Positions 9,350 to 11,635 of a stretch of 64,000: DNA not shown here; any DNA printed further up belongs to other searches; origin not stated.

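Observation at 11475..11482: A8 tract splits a roughly 2660-aa autotransporter: candidate slipped-strand phase variation (currently OFF)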

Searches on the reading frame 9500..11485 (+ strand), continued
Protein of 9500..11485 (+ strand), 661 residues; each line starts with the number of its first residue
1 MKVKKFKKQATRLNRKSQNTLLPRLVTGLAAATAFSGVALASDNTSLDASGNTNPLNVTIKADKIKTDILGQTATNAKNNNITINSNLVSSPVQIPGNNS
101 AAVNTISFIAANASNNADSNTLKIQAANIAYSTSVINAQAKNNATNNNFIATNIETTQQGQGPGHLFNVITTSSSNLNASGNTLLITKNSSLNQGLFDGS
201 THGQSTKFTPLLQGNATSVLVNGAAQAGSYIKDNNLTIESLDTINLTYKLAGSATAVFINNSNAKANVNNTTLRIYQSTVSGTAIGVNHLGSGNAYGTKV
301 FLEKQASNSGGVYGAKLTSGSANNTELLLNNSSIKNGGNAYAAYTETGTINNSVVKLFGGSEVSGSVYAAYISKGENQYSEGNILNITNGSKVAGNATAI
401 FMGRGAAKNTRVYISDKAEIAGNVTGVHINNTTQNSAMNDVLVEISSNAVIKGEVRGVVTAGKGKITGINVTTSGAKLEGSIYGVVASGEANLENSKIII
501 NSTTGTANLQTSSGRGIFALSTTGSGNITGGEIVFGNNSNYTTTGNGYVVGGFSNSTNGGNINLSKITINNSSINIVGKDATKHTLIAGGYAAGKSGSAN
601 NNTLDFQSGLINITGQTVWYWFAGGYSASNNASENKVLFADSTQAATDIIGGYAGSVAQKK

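Call 61: find_encoding_contigs(protein=P0040, flank=10000, max_places=10)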
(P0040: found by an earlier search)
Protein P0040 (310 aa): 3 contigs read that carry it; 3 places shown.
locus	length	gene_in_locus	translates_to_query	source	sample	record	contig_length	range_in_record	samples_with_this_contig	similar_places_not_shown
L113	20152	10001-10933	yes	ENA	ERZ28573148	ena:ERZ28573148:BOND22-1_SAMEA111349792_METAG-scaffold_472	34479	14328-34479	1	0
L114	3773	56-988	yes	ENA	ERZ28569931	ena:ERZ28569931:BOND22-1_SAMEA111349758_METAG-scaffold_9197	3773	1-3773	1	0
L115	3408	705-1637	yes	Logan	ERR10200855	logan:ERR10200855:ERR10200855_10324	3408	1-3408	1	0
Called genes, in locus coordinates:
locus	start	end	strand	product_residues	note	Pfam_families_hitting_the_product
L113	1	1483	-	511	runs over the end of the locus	PF00496:SBP_bac_5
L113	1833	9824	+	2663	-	PF00805:Pentapeptide (faint), PF13599:Pentapeptide_4 (weak)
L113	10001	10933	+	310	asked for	PF13793:Pribosyltran_N, PF00156:Pribosyltran, PF14572:Pribosyl_synth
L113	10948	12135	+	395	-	PF00482:T2SSF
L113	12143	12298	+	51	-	-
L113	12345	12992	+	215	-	PF01189:Methyltr_RsmB-F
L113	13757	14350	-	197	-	PF01205:Impact_N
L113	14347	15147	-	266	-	PF00730:HhH-GPD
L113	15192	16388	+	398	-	PF00266:Aminotran_5, PF01041:DegT_DnrJ_EryC1 (weak), PF01053:Cys_Met_Meta_PP (weak)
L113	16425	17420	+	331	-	PF01592:NifU_N, PF04324:Fer2_BFD, PF01106:NifU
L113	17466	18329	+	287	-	PF03372:Exo_endo_phos, PF19580:Exo_endo_phos_3 (faint)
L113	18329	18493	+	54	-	-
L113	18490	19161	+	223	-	PF00881:Nitroreductase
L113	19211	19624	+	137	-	PF04237:YjbR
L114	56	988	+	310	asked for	PF13793:Pribosyltran_N, PF00156:Pribosyltran, PF14572:Pribosyl_synth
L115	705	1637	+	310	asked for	PF13793:Pribosyltran_N, PF00156:Pribosyltran, PF14572:Pribosyl_synth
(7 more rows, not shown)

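Call 81: find_encoding_contigs(protein=P0041, flank=10000, max_places=5)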
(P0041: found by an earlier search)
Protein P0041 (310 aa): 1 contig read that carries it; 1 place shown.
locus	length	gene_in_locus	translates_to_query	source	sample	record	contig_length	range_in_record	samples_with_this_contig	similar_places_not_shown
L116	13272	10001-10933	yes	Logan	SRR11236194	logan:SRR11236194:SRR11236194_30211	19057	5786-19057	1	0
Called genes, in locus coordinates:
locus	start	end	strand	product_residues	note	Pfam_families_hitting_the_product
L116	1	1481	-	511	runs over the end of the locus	PF00496:SBP_bac_5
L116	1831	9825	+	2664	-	PF00805:Pentapeptide (faint), PF13599:Pentapeptide_4 (weak)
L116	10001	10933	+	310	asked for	PF13793:Pribosyltran_N, PF00156:Pribosyltran, PF14572:Pribosyl_synth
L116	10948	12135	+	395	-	PF00482:T2SSF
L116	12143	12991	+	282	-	PF01189:Methyltr_RsmB-F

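Call 82: find_encoding_contigs(protein=P0044, flank=10000, max_places=5)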
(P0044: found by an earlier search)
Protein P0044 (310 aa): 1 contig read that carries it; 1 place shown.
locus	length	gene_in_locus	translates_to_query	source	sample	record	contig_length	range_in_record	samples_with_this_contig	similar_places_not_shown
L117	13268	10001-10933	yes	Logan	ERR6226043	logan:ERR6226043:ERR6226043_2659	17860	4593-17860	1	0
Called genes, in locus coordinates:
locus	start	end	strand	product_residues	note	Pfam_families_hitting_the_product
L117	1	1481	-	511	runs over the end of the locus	PF00496:SBP_bac_5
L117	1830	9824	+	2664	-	PF00805:Pentapeptide (faint), PF13599:Pentapeptide_4 (weak)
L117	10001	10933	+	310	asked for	PF13793:Pribosyltran_N, PF00156:Pribosyltran, PF14572:Pribosyl_synth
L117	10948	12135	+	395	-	PF00482:T2SSF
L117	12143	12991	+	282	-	PF01189:Methyltr_RsmB-F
